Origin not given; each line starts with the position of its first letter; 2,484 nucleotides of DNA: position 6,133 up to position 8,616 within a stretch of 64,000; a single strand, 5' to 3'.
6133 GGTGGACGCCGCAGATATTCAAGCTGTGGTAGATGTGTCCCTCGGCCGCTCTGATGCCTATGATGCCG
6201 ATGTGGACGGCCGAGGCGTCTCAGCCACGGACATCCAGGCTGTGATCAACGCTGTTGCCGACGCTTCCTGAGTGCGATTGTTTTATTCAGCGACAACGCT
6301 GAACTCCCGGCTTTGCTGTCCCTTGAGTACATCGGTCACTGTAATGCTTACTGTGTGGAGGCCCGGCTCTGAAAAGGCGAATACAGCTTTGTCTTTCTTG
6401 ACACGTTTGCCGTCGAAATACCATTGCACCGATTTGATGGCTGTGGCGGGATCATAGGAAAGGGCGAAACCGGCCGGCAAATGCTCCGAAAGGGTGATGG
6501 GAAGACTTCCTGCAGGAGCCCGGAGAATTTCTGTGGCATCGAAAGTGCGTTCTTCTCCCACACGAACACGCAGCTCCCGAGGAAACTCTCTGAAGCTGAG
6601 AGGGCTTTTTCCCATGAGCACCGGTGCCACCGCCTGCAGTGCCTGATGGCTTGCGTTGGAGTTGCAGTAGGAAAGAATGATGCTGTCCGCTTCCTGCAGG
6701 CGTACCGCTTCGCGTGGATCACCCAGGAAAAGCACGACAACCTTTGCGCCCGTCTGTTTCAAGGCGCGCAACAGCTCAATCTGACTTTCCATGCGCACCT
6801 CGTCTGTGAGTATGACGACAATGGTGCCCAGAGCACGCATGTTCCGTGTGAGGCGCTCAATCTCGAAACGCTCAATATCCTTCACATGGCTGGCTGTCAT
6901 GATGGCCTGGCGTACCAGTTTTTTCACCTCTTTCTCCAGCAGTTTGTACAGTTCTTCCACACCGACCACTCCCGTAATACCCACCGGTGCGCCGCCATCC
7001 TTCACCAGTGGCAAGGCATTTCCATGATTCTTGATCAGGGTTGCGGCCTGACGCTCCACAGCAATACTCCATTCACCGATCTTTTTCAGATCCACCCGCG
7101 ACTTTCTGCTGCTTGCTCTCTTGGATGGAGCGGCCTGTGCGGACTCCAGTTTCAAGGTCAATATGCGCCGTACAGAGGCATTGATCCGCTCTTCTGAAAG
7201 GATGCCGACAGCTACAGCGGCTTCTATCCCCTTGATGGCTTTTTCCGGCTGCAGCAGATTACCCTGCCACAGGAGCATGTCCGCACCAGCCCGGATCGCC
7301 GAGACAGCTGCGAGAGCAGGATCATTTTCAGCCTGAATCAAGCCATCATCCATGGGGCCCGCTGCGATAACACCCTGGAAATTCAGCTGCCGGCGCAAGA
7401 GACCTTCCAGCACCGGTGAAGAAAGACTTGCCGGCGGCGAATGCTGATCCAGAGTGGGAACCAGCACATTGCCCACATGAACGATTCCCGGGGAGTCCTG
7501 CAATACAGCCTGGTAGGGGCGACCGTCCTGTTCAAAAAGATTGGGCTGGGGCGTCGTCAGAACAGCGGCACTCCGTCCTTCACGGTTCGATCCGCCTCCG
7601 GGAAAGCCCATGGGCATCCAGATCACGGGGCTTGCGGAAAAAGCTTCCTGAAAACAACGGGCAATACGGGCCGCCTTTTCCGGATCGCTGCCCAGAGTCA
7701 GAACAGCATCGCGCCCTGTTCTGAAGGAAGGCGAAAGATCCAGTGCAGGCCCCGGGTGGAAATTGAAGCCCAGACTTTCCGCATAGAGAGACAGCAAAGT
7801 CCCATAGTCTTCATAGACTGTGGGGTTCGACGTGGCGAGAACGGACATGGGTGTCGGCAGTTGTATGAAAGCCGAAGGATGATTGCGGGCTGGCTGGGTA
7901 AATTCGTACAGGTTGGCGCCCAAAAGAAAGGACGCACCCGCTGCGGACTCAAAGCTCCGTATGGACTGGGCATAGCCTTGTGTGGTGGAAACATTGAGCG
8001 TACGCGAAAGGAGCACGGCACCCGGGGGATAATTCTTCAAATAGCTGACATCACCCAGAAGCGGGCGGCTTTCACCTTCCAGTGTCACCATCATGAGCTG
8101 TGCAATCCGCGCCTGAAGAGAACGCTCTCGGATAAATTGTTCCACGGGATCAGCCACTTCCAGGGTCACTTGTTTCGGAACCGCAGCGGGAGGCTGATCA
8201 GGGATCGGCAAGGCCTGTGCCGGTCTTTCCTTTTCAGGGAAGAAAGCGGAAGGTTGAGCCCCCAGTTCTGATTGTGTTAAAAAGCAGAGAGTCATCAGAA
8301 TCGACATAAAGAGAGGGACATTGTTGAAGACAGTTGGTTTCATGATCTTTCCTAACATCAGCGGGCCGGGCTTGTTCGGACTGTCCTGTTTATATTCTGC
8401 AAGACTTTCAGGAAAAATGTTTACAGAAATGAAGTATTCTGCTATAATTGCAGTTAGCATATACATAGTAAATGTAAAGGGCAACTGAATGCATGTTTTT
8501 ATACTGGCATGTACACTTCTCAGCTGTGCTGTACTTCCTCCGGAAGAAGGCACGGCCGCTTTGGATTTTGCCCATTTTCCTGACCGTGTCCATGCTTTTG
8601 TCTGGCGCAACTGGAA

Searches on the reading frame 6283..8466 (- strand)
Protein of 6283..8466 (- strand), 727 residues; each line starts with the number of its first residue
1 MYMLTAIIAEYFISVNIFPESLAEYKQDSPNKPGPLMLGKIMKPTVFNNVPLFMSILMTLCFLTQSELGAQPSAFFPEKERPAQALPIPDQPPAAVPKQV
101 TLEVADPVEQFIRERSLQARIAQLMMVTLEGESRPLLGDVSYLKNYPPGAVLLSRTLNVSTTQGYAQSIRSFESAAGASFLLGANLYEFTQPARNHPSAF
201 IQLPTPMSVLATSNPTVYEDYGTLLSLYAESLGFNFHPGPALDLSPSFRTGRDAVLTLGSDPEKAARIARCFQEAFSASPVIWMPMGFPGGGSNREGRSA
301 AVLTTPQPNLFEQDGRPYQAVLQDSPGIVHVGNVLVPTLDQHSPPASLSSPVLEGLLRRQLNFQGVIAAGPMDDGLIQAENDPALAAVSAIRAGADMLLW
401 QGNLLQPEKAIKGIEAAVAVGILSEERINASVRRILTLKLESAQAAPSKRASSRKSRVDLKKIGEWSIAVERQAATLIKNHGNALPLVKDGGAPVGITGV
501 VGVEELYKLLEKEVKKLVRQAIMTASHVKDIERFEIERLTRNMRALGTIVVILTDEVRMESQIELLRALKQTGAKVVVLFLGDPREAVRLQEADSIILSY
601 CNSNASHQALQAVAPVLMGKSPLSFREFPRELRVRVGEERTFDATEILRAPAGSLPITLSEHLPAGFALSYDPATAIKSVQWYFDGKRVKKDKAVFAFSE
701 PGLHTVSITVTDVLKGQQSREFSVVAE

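Call 42: search_protein_families(library=pfam, proteins=[window:6283-8466:-], max_evalue=0.001)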
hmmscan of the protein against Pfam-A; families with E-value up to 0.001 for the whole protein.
window:6283-8466:- (727 aa): 2 families
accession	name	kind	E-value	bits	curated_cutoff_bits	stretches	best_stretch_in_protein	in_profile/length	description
PF00933.27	Glyco_hydro_3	-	3.4e-31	109.3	27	1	117-438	2-316/316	Glycosyl hydrolase family 3 N terminal domain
PF01915.27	Glyco_hydro_3_C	-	0.00015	22.2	31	0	560-621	98-159/200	Glycosyl hydrolase family 3 C-terminal domain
